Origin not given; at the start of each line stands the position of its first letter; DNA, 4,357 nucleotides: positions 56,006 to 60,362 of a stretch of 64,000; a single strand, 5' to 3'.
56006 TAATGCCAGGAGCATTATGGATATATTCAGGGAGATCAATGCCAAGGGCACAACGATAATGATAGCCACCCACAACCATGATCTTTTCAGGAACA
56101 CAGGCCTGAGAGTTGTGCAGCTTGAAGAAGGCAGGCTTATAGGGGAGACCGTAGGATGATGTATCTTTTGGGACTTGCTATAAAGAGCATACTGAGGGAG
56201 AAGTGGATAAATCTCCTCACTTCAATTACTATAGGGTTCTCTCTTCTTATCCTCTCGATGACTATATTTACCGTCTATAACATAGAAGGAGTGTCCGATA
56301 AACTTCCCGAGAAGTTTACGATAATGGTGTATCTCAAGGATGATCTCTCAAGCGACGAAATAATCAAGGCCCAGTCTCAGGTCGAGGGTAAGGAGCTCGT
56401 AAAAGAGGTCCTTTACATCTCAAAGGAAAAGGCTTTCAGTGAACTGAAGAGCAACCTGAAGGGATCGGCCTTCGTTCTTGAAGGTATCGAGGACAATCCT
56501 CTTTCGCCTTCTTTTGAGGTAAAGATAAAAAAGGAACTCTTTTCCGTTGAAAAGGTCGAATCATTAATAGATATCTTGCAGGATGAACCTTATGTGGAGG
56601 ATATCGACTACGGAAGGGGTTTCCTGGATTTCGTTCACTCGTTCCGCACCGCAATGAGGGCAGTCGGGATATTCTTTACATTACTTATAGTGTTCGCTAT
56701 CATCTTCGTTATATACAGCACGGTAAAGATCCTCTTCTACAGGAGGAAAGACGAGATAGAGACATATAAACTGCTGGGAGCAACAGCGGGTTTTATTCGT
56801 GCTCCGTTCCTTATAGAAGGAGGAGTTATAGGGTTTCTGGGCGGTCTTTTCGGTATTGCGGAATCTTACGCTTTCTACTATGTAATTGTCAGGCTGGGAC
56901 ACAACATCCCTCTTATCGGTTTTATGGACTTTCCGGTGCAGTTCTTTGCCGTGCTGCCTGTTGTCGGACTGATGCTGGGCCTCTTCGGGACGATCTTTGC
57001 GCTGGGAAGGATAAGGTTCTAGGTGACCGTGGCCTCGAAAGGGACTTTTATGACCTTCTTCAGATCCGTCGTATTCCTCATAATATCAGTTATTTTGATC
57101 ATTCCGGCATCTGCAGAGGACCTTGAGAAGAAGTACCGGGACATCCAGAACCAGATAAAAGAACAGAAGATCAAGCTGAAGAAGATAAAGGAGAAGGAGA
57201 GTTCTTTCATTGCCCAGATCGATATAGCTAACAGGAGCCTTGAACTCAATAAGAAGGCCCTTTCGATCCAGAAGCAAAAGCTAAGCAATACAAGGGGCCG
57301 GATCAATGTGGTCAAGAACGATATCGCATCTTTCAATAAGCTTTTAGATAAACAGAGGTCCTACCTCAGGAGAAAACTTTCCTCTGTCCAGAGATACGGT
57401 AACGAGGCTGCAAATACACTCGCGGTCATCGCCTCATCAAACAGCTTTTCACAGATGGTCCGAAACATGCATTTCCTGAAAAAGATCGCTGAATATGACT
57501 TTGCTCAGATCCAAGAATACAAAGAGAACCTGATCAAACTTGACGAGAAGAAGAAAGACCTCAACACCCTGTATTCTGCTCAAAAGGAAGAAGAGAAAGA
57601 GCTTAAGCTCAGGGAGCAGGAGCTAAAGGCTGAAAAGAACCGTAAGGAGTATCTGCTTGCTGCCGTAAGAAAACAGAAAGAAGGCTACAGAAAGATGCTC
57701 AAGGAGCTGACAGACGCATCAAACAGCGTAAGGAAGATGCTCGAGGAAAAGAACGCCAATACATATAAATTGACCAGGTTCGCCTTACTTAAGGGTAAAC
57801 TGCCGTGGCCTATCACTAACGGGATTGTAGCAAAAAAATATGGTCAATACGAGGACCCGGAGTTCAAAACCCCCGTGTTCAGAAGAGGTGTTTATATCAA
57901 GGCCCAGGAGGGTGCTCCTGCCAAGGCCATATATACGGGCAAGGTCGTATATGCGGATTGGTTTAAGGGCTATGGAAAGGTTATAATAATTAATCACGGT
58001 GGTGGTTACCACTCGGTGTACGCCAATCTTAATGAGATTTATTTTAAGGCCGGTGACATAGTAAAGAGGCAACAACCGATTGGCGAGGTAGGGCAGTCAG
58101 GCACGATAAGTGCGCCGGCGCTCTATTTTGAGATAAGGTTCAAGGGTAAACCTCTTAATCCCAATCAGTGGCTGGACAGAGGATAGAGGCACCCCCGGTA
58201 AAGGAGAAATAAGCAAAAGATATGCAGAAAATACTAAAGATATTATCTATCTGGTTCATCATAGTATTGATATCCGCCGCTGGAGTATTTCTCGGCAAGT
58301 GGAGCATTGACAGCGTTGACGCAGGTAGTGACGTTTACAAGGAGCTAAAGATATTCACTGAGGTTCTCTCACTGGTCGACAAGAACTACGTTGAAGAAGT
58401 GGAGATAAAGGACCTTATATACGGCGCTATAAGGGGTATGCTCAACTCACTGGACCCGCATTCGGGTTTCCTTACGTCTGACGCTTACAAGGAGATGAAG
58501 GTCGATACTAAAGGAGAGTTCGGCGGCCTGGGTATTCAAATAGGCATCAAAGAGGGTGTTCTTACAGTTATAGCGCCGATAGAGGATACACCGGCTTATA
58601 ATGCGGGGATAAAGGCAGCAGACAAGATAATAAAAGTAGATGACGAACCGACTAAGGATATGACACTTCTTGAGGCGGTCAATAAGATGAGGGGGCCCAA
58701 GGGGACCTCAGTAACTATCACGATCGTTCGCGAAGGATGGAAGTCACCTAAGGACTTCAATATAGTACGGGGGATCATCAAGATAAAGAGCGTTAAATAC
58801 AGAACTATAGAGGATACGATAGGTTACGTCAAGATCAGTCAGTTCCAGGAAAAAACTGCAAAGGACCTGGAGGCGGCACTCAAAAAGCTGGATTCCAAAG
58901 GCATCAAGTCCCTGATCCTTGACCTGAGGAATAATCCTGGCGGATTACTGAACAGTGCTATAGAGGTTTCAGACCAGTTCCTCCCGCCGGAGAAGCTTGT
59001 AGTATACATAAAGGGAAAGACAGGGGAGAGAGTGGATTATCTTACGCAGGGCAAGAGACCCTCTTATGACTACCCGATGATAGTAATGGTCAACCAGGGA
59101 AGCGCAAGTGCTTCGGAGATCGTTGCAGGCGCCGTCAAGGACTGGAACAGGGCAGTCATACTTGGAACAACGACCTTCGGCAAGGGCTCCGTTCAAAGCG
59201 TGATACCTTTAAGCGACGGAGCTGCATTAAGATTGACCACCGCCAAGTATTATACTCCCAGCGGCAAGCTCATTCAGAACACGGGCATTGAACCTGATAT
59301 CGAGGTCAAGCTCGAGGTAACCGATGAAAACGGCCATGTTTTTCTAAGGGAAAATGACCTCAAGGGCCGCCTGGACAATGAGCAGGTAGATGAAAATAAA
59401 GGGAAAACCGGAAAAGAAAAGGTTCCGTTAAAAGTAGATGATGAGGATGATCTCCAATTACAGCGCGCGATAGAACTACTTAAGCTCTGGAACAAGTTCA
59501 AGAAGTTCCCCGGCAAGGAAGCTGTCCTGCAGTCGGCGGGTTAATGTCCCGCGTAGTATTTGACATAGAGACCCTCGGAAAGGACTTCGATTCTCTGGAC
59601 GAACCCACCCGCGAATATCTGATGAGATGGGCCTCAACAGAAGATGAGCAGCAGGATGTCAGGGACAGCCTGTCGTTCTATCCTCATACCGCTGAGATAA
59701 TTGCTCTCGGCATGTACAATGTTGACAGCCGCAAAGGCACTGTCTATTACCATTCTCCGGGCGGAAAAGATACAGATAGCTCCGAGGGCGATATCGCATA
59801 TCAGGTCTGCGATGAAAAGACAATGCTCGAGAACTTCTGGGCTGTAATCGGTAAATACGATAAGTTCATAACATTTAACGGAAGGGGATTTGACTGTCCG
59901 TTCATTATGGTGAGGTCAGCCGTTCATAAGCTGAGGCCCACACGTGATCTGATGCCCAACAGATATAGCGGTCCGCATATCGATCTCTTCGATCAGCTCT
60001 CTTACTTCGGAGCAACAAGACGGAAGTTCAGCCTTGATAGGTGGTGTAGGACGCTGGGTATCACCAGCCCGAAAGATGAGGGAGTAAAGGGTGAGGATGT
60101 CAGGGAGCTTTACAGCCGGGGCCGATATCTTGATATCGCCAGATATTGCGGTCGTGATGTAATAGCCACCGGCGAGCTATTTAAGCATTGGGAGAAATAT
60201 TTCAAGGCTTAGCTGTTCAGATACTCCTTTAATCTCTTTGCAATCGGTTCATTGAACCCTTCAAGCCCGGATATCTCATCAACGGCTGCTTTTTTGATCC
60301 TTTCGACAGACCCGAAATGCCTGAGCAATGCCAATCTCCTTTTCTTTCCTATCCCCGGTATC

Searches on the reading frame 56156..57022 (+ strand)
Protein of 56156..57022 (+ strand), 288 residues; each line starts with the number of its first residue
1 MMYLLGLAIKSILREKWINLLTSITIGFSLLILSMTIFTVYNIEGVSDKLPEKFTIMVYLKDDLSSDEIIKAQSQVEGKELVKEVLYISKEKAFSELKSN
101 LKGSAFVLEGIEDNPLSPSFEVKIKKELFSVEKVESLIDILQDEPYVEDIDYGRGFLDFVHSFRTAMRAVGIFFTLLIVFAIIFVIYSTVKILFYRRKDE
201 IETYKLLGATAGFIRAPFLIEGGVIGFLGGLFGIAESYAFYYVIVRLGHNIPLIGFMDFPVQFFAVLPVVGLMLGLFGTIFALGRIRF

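Call 60: search_protein_families(library=pfam, proteins=[window:56156-57022:+], max_evalue=0.00001)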
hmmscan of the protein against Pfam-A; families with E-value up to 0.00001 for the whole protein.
window:56156-57022:+ (288 aa): 2 families
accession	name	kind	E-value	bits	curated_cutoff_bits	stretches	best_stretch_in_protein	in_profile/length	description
PF18075.7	FtsX_ECD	-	2.9e-16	60.3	23.5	1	55-150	2-96/96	FtsX extracellular domain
PF02687.27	FtsX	-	7.3e-13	49.1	25.5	1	172-287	1-116/120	FtsX-like permease C-terminal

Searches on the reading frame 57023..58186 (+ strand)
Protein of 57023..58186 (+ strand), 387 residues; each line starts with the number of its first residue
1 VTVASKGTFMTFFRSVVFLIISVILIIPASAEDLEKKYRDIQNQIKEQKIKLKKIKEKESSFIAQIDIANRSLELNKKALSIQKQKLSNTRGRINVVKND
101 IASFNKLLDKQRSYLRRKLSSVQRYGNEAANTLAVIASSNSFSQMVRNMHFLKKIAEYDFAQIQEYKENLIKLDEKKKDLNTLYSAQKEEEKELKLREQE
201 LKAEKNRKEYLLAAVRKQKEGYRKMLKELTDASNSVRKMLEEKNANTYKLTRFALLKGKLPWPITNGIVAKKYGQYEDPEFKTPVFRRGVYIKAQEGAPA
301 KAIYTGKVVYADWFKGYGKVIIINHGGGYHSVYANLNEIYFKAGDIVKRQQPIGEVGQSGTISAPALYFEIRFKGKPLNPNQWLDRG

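Call 60: search_protein_families(library=pfam, proteins=[window:57023-58186:+], max_evalue=0.00001)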
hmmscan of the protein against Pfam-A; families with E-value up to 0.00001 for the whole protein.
window:57023-58186:+ (387 aa): 2 families
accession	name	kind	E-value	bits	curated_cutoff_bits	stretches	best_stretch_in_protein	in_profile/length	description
PF01551.29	Peptidase_M23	-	1.2e-28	99.5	28.7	1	287-380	3-96/96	Peptidase family M23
PF24568.1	CC_PcsB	-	9.4e-06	25.9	27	1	101-176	1-75/75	Peptidoglycan hydrolase PcsB, coiled-coil domain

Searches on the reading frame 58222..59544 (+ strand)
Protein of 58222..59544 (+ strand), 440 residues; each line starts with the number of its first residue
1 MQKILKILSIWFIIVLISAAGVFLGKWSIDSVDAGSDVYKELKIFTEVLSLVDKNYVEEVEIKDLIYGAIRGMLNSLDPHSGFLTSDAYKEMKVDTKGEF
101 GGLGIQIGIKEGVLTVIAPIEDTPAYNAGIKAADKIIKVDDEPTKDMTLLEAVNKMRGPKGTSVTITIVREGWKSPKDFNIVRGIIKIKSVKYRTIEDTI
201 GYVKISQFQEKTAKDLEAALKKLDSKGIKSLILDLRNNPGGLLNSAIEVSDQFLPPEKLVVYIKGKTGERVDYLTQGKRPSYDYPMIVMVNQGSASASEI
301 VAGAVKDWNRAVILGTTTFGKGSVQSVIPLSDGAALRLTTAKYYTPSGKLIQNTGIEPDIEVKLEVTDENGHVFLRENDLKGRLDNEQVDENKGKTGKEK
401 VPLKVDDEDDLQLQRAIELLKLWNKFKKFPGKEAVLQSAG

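Call 60: search_protein_families(library=pfam, proteins=[window:58222-59544:+], max_evalue=0.00001)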
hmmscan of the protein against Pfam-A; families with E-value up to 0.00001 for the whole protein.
window:58222-59544:+ (440 aa): 5 families
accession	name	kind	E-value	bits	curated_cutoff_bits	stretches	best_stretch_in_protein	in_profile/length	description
PF03572.23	Peptidase_S41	-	9.1e-61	204.7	24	1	200-362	2-165/165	Peptidase family S41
PF17820.7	PDZ_6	-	3.8e-11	43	27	1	116-170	2-54/54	PDZ domain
PF00595.29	PDZ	-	3.6e-10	40.5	23.2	1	99-168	8-80/81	PDZ domain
PF13180.12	PDZ_2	-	5.6e-10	39.8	27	1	101-172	1-71/80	PDZ domain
PF22694.1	CtpB_N-like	-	8.6e-09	36.2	27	1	36-84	32-81/85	Activating protease CtpB N-terminal domain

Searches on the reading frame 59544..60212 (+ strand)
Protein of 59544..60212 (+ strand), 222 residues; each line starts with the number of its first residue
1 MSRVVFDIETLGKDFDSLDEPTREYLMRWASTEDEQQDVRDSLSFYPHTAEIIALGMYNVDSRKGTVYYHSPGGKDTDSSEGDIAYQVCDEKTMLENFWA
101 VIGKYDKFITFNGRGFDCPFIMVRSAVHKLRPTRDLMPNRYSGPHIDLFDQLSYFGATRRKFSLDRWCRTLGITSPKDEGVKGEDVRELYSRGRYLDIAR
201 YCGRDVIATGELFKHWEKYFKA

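Call 60: search_protein_families(library=pfam, proteins=[window:59544-60212:+], max_evalue=0.00001)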
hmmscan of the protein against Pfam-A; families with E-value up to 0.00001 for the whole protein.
window:59544-60212:+ (222 aa): 3 families
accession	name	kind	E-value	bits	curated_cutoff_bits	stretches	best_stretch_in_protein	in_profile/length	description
PF10108.15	DNA_pol_B_exo2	-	1.6e-22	80.7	24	1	88-214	34-171/213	Predicted 3'-5' exonuclease related to the exonuclease domain of PolB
PF13482.12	RNase_H_2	-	8.5e-12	45.8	22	1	51-216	16-164/165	RNase_H superfamily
PF03104.25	DNA_pol_B_exo1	-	1.8e-06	28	23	1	84-126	136-180/242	DNA polymerase family B, exonuclease domain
